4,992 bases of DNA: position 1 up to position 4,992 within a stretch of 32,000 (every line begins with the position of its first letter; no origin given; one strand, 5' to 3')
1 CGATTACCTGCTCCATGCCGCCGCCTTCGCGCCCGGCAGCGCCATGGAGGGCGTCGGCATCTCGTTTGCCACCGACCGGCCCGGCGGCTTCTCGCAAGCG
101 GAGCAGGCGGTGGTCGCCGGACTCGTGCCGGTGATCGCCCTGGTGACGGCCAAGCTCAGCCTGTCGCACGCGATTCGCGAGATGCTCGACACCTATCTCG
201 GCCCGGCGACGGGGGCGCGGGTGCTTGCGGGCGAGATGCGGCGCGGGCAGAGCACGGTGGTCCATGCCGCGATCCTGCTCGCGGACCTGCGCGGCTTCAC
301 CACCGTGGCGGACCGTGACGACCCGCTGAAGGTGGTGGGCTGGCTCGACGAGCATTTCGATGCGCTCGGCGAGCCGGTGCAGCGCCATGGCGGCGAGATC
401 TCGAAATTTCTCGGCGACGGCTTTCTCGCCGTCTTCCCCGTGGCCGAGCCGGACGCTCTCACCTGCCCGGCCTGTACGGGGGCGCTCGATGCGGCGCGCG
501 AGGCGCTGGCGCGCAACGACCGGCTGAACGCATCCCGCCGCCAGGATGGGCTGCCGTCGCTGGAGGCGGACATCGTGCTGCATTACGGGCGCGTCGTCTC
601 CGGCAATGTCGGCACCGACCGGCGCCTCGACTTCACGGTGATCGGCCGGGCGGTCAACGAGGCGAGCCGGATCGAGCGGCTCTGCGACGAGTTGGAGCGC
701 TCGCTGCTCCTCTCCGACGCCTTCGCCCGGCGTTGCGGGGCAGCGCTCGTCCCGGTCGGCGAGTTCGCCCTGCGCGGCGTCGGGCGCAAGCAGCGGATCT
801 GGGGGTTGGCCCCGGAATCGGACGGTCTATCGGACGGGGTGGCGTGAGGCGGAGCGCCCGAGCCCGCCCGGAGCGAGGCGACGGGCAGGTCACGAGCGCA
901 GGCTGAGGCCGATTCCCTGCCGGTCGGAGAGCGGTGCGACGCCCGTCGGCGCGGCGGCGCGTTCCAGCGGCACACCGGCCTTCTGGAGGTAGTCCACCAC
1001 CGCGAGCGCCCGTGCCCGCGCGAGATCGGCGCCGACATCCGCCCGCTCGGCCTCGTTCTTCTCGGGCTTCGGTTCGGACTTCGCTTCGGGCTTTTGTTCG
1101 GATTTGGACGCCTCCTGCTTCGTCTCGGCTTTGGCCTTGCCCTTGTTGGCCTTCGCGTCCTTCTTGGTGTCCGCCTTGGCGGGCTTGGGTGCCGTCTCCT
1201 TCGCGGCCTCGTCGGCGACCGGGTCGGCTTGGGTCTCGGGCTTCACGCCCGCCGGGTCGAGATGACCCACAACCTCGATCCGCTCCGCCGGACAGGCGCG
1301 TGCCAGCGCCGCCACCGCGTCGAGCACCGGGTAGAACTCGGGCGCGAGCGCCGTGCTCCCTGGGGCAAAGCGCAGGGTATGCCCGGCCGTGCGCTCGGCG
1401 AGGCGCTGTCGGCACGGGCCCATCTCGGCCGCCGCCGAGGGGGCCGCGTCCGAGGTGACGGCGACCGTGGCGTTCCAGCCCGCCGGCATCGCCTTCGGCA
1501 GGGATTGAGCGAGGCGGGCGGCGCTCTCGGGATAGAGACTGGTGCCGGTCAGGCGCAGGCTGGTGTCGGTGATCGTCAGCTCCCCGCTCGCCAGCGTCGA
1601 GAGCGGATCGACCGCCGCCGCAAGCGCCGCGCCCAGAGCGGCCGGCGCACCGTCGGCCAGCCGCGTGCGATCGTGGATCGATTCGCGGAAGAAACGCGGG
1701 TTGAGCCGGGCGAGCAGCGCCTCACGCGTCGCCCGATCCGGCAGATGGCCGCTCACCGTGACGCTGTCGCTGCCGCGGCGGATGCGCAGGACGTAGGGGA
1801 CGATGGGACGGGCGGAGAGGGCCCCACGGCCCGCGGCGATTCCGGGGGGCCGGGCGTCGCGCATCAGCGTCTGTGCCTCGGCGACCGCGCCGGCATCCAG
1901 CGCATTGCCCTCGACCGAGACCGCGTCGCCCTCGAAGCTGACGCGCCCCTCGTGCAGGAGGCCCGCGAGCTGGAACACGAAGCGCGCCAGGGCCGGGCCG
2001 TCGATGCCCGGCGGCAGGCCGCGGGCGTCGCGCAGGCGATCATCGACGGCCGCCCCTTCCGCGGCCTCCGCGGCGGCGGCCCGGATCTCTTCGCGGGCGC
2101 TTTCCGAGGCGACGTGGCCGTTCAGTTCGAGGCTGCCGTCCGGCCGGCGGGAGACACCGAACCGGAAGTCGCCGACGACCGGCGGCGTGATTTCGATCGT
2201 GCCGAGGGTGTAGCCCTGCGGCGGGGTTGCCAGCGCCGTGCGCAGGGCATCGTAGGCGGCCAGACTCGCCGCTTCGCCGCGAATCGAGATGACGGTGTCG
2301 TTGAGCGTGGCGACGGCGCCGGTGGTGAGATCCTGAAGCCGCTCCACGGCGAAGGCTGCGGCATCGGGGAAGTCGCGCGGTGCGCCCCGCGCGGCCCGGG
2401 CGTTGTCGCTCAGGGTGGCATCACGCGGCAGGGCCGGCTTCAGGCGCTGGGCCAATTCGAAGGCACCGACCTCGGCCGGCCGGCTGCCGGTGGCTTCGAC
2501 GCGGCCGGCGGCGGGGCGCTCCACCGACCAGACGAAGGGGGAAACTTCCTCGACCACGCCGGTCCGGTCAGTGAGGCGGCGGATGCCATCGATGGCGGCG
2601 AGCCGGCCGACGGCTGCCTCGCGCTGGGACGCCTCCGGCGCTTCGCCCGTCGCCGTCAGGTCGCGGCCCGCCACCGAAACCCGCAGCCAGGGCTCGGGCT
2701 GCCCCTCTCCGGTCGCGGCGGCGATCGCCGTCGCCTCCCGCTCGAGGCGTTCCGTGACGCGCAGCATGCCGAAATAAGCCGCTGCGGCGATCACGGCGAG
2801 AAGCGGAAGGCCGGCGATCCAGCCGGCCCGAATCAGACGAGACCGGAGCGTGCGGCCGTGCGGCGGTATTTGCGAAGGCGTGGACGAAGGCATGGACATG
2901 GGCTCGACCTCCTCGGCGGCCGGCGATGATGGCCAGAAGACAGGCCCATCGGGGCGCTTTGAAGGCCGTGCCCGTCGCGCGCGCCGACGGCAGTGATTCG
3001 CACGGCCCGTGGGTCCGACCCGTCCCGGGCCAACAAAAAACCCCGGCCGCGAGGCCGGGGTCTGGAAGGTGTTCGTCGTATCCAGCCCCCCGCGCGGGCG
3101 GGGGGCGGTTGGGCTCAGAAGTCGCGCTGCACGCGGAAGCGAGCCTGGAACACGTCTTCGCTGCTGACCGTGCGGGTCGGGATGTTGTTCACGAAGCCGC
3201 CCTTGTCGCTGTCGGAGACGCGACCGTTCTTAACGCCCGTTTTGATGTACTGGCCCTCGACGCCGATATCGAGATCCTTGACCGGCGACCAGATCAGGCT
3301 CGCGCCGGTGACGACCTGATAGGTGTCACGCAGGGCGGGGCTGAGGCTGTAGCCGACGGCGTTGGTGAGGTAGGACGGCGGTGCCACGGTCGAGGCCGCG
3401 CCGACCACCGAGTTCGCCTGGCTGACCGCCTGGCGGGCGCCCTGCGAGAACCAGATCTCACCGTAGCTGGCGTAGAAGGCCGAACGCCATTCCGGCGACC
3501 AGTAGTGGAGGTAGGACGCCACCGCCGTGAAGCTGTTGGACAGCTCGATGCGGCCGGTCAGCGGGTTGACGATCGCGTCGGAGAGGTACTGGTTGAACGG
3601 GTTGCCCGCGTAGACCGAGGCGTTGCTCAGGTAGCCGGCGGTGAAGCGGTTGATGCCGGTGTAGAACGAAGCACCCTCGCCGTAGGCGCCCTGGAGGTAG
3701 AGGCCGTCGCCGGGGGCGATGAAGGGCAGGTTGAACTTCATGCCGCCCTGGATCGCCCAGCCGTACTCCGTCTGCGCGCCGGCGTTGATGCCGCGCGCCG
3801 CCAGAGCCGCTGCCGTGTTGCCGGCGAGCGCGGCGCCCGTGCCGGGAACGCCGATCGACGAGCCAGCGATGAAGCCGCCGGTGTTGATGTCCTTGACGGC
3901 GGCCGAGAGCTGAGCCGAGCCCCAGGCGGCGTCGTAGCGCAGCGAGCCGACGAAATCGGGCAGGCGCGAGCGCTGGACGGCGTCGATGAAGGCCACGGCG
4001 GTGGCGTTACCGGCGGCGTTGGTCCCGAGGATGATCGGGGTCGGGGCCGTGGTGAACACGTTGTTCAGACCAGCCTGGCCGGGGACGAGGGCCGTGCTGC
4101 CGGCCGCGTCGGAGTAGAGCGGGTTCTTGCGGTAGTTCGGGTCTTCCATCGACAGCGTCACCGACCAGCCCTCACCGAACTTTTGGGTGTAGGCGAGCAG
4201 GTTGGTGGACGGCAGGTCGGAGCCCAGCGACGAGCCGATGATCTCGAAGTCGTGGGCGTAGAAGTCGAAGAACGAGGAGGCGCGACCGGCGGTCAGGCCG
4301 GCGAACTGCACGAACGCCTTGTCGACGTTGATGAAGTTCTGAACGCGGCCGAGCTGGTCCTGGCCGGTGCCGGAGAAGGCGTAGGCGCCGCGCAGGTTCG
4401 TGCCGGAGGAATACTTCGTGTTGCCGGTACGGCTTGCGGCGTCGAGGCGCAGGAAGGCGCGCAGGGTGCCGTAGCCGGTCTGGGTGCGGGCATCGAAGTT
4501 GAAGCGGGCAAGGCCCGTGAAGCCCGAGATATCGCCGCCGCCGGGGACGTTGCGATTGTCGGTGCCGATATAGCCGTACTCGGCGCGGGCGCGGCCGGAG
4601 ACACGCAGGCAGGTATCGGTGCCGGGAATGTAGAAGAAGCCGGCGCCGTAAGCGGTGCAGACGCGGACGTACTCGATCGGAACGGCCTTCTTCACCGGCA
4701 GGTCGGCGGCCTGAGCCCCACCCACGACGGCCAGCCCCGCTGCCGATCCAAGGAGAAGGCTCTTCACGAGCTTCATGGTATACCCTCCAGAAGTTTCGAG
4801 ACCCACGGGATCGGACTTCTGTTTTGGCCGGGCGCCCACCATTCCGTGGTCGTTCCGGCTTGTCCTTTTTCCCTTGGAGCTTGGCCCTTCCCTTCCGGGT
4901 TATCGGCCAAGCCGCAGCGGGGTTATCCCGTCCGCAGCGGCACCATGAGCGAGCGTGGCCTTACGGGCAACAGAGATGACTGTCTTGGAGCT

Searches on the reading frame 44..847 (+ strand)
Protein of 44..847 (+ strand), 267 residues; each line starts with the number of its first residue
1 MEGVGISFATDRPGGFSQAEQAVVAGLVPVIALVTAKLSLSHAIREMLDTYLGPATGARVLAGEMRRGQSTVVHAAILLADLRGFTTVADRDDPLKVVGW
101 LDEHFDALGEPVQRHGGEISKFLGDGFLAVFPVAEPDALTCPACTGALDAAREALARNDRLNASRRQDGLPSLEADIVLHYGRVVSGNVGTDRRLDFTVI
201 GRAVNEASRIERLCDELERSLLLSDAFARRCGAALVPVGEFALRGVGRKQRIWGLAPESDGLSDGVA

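Call 32: search_protein_families(library=pfam, proteins=[window:44-847:+], max_evalue=0.001)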
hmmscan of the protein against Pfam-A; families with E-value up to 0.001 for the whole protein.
window:44-847:+ (267 aa): 1 family
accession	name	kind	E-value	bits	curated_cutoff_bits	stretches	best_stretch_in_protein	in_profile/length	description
PF00211.25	Guanylate_cyc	-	5.7e-12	46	21.9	1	75-216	9-142/183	Adenylate and Guanylate cyclase catalytic domain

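Call 33: search_protein_families(library=ncbifam, proteins=[window:44-847:+], max_evalue=0.001)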
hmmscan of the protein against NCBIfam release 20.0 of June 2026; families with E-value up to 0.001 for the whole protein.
window:44-847:+ (267 aa): 0 families

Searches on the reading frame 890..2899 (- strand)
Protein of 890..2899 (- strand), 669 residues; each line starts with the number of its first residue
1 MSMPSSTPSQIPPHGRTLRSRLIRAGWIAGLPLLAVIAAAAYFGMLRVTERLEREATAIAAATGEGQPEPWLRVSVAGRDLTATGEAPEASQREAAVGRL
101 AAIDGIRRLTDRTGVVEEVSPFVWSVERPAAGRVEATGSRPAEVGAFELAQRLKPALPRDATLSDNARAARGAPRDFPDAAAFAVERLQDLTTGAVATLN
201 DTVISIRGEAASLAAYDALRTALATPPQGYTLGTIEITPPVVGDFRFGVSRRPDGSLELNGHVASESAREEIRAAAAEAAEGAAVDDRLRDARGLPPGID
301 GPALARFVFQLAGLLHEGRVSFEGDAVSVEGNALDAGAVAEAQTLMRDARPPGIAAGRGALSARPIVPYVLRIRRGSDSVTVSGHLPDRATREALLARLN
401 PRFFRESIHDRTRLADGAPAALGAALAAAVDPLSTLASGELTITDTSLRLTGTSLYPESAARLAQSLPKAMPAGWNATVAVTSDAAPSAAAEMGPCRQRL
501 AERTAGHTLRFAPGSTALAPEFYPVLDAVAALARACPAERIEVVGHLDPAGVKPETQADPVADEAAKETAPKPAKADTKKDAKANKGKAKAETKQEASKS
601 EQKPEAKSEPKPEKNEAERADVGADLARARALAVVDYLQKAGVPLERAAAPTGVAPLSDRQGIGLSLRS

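Call 32: search_protein_families(library=pfam, proteins=[window:890-2899:-], max_evalue=0.001)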
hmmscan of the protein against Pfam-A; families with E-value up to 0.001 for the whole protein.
window:890-2899:- (669 aa): 3 families
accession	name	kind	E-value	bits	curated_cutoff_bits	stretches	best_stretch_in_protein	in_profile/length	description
PF00691.25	OmpA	-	3.4e-08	34.2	27.2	0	510-563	1-50/98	OmpA family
PF04972.22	BON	-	5.7e-06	27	27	0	258-289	34-65/69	BON domain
PF21923.1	BON_like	-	1.3e-05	25.4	24.1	1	372-401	2-31/47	BON-like domain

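Call 33: search_protein_families(library=ncbifam, proteins=[window:890-2899:-], max_evalue=0.001)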
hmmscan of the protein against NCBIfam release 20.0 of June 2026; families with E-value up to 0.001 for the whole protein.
window:890-2899:- (669 aa): 4 families
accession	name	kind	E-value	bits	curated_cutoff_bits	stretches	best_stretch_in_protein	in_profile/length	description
NF051434.1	ArfA_OmpATb_N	equivalog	1.3e-20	73.8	81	2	371-472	2-104/114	channel-forming protein ArfA/OmpATb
NF053611.1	YiaD_Gzip_OmpA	equivalog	4.6e-06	26.5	175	0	509-552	104-147/206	YiaD family glycine zipper/OmpA-like lipoprotein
TIGR03789.1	pdsO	hypoth_equivalog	5e-05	23.1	152.2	0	497-553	129-185/243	sortase-associated OmpA-like protein PdsO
TIGR03350.1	type_VI_ompA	equivalog_domain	0.00033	20.6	139.8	0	511-553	34-75/137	type VI secretion system protein TssL, long form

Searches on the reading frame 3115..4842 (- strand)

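Call 32: search_protein_families(library=pfam, proteins=[window:3115-4842:-], max_evalue=0.001)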
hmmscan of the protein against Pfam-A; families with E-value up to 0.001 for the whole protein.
window:3115-4842:- (575 aa): 1 family
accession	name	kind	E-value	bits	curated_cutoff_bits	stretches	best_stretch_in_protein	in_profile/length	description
PF02530.20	Porin_2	-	4.1e-51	174.9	22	1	47-540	1-336/357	Porin subfamily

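Call 33: search_protein_families(library=ncbifam, proteins=[window:3115-4842:-], max_evalue=0.001)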
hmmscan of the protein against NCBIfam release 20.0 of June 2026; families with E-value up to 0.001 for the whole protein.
window:3115-4842:- (575 aa): 0 families
